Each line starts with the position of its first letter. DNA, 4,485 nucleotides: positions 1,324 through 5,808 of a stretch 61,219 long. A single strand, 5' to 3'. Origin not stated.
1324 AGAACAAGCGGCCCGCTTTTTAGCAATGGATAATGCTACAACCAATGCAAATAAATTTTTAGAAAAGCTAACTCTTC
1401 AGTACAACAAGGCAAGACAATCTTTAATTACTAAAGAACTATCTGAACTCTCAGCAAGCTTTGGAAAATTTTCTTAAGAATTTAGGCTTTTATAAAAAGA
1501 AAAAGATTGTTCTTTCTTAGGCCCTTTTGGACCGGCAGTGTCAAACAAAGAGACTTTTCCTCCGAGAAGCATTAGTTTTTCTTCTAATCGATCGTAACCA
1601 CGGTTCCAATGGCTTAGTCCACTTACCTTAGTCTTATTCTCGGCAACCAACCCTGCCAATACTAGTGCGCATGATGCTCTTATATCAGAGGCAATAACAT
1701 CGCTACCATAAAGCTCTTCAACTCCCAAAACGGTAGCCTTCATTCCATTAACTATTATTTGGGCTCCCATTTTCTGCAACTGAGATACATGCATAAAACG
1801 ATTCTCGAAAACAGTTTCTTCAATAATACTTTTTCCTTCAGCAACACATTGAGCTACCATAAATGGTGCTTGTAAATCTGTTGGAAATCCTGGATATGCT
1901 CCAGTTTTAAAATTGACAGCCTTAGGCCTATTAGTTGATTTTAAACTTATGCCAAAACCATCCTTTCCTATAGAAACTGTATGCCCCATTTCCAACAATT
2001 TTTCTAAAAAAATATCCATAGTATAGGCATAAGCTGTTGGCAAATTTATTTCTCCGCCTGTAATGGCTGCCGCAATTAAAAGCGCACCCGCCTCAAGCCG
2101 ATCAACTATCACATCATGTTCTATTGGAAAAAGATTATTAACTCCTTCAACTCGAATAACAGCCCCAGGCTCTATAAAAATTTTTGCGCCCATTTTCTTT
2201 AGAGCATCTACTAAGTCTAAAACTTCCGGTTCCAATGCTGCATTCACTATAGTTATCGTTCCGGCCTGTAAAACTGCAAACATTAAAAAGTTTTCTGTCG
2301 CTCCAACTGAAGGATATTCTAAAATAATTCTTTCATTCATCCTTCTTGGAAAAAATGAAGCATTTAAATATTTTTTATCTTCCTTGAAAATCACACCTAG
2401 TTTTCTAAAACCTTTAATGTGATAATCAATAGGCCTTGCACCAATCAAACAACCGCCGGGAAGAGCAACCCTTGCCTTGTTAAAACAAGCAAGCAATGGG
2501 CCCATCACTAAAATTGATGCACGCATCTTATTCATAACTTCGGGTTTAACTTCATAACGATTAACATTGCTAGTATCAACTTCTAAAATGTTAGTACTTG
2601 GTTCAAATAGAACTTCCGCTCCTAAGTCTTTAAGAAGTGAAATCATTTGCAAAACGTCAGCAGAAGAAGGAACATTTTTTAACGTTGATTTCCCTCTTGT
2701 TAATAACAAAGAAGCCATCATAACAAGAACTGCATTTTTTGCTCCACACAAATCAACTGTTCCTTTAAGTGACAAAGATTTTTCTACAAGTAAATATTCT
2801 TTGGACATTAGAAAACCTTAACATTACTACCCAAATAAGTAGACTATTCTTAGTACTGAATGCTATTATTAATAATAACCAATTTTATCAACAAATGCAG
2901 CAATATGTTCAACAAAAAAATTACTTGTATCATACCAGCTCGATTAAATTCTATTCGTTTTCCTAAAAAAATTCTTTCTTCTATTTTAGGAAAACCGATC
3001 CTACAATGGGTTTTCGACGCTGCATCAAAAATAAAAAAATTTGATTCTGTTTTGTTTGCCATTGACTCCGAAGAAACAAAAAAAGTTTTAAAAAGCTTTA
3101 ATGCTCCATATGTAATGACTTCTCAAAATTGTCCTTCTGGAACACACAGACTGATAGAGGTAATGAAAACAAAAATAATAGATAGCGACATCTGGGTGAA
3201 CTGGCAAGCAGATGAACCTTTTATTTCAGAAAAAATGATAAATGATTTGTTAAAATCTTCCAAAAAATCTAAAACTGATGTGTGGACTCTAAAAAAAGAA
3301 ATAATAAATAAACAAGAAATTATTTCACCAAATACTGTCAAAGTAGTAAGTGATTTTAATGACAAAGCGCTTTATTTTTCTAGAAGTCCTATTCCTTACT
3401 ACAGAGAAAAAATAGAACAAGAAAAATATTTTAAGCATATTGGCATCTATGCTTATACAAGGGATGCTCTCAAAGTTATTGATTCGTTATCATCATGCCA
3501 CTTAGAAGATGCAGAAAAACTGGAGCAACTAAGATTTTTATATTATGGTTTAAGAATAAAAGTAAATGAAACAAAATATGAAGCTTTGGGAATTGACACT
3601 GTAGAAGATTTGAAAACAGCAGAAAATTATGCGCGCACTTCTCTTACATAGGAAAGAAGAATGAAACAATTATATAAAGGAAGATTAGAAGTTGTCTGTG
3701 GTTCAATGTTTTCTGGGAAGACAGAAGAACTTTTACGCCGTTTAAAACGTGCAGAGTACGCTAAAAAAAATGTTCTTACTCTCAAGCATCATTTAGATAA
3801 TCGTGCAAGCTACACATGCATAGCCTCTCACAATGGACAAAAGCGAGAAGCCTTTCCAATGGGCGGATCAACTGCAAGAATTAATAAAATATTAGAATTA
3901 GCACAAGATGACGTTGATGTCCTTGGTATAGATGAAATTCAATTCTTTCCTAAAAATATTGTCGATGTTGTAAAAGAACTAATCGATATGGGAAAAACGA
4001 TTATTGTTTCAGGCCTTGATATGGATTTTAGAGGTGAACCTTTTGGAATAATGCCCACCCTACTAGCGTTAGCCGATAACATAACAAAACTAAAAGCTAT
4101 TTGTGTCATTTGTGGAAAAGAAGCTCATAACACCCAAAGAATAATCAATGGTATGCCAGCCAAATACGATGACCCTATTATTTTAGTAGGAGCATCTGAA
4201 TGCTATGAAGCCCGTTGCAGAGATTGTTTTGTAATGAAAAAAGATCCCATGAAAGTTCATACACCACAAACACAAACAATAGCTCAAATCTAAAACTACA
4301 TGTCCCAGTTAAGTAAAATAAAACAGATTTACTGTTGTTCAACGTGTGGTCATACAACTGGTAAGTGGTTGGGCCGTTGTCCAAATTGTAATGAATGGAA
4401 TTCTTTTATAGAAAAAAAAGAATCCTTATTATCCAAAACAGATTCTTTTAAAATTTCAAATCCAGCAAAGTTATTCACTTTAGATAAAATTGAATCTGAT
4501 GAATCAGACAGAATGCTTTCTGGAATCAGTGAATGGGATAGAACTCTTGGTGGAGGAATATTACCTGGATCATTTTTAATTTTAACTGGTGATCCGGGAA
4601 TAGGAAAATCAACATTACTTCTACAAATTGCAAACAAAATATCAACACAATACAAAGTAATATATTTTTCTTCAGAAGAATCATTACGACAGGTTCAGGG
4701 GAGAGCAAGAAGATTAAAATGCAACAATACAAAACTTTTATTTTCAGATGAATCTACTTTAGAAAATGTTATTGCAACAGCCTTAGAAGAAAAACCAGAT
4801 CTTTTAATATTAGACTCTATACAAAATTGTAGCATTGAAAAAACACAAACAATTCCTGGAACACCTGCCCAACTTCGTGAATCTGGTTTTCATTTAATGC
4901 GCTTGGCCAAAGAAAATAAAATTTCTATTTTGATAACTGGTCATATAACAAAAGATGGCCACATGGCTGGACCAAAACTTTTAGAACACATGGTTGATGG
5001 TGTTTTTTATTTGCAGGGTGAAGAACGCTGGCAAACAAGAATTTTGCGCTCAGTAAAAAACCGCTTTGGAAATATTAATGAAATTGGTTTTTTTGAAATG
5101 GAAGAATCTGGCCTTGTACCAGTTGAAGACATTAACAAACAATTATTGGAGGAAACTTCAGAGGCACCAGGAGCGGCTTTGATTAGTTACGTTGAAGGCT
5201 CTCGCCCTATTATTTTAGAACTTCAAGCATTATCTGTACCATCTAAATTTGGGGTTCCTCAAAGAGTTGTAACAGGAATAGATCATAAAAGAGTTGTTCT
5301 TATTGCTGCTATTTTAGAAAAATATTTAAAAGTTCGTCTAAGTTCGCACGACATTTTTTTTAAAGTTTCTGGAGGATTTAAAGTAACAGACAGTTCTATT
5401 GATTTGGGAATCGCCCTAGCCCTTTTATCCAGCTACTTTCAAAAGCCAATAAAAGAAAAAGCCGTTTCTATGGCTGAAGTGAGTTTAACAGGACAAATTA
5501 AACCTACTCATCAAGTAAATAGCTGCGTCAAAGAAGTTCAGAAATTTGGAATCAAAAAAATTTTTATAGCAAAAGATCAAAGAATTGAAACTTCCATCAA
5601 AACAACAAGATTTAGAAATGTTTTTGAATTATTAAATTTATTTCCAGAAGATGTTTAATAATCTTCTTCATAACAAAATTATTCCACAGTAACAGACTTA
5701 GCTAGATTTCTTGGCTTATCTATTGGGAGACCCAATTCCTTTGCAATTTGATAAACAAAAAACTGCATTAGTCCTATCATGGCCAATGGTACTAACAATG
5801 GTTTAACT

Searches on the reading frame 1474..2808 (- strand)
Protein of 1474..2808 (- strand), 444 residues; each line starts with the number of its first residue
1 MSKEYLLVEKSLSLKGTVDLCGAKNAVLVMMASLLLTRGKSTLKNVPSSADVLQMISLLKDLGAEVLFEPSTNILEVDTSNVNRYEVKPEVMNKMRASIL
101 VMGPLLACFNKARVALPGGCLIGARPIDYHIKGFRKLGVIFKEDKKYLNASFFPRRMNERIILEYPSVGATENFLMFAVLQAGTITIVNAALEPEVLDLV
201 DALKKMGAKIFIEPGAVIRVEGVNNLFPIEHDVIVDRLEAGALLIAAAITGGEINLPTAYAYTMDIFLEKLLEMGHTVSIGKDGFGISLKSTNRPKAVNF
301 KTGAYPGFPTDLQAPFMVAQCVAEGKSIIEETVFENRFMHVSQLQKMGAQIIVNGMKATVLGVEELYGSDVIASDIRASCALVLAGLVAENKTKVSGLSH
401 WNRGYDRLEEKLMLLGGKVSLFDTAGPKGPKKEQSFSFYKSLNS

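Call 41: search_protein_families(library=pfam, proteins=[window:1474-2808:-], max_evalue=0.00001)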
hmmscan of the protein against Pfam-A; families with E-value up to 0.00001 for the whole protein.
window:1474-2808:- (444 aa): 1 family
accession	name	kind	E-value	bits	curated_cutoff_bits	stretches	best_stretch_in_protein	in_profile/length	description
PF00275.25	EPSP_synthase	-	3.6e-86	289.9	22.8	1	9-412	2-417/417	EPSP synthase (3-phosphoshikimate 1-carboxyvinyltransferase)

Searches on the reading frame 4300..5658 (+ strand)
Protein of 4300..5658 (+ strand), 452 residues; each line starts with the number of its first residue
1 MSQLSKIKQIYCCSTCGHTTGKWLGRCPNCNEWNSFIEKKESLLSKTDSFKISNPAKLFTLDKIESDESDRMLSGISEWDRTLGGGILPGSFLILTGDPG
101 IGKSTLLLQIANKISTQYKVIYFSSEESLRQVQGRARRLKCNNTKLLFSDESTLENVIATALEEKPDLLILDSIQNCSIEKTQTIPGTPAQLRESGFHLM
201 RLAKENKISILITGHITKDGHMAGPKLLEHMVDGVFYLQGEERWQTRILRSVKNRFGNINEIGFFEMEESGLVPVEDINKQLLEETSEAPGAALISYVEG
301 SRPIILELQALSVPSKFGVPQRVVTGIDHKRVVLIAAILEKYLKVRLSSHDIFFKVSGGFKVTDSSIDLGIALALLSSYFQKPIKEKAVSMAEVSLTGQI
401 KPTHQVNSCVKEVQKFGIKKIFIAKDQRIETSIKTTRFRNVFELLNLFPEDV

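Call 41: search_protein_families(library=pfam, proteins=[window:4300-5658:+], max_evalue=0.00001)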
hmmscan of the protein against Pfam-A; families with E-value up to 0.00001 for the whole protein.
window:4300-5658:+ (452 aa): 8 families
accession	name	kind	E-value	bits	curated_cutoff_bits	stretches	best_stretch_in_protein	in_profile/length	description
PF06745.19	ATPase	-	4.3e-14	52.9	26.6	1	74-257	3-208/231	KaiC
PF13481.12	AAA_25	-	1.5e-10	41.5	27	1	81-220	23-194/195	AAA domain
PF18073.7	Zn_ribbon_LapB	-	2e-10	40.6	25.7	1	11-38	1-28/28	Rubredoxin metal binding domain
PF13541.12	ChlI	-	1e-09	38.8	27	1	347-426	40-120/121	Subunit ChlI of Mg-chelatase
PF03796.21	DnaB_C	-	1.9e-07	31.2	27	1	74-135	4-66/255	DnaB-like helicase C terminal domain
PF13401.12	AAA_22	-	5.9e-06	27.1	27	0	91-214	6-122/130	AAA domain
PF13173.12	AAA_14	-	7e-06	26.5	27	0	92-178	4-75/129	AAA domain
PF20720.3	nSTAND3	-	8.3e-06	26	27.2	0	92-133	19-61/155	Novel STAND NTPase 3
